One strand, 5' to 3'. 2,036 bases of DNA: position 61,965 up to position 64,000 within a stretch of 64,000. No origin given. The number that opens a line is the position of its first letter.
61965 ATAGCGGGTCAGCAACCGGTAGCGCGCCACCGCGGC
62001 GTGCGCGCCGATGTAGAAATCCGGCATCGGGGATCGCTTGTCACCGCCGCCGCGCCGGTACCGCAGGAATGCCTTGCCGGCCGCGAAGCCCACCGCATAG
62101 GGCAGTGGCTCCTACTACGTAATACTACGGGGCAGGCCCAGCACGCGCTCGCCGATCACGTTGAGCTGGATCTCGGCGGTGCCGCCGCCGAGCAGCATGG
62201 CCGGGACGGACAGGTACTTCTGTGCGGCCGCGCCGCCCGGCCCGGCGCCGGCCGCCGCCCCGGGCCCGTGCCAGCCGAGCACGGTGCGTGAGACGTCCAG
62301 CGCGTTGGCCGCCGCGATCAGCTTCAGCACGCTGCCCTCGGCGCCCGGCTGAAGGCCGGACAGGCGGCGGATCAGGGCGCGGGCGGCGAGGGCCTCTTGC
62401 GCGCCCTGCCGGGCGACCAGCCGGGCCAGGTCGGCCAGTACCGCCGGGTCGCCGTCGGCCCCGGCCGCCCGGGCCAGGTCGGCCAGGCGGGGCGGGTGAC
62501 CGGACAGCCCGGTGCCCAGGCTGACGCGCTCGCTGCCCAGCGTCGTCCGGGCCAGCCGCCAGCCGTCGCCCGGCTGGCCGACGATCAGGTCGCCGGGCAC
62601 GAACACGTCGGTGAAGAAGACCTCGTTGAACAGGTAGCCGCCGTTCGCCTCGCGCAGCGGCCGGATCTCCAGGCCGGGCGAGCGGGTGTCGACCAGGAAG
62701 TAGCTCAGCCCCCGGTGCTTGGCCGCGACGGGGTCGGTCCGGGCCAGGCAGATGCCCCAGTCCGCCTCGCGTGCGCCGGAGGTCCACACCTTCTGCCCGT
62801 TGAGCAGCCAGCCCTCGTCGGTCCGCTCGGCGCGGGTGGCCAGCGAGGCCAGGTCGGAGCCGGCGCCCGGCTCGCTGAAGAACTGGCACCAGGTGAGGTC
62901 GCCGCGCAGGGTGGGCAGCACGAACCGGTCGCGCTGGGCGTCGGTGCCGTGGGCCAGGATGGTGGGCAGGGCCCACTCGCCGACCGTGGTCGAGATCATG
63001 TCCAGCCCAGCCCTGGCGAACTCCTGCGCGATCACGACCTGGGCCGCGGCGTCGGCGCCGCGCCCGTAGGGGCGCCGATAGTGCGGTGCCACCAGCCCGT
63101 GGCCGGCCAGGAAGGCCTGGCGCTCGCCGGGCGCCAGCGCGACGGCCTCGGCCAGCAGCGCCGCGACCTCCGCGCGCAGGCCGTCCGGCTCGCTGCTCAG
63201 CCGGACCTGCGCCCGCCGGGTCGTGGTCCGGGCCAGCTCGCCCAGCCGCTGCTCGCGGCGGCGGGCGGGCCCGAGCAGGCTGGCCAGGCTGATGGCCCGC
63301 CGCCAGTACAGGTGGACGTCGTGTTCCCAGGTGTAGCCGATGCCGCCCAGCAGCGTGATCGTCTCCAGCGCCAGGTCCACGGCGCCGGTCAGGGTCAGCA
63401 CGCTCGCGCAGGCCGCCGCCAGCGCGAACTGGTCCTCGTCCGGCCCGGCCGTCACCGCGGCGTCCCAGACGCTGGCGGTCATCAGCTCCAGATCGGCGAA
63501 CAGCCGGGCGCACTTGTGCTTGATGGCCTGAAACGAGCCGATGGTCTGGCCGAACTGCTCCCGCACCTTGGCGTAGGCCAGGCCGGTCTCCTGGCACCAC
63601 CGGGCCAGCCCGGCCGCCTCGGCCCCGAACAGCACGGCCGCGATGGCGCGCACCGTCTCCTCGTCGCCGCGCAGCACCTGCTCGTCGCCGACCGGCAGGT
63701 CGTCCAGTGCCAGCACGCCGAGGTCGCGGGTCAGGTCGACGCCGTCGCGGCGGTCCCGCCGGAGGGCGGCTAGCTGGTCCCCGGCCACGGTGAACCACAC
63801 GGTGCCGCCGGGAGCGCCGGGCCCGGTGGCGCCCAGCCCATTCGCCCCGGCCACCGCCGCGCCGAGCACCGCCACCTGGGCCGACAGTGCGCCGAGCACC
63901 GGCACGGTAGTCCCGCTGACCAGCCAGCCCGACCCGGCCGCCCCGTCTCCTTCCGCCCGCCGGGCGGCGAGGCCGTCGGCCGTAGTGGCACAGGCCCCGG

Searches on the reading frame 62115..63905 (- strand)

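Call 54: search_protein_families(library=pfam, proteins=[window:62115-63905:-], max_evalue=0.001)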
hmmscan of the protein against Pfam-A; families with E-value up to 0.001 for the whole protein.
window:62115-63905:- (596 aa): 3 families
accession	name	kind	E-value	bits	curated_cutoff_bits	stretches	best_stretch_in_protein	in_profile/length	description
PF00441.29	Acyl-CoA_dh_1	-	6.4e-30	104.7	22.4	2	92-212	17-136/150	Acyl-CoA dehydrogenase, C-terminal domain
PF02770.24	Acyl-CoA_dh_M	-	3.1e-21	75.8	33.3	1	340-434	1-97/97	Acyl-CoA dehydrogenase, middle domain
PF02771.21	Acyl-CoA_dh_N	-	2.8e-07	31.3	22.9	1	261-335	35-112/113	Acyl-CoA dehydrogenase, N-terminal domain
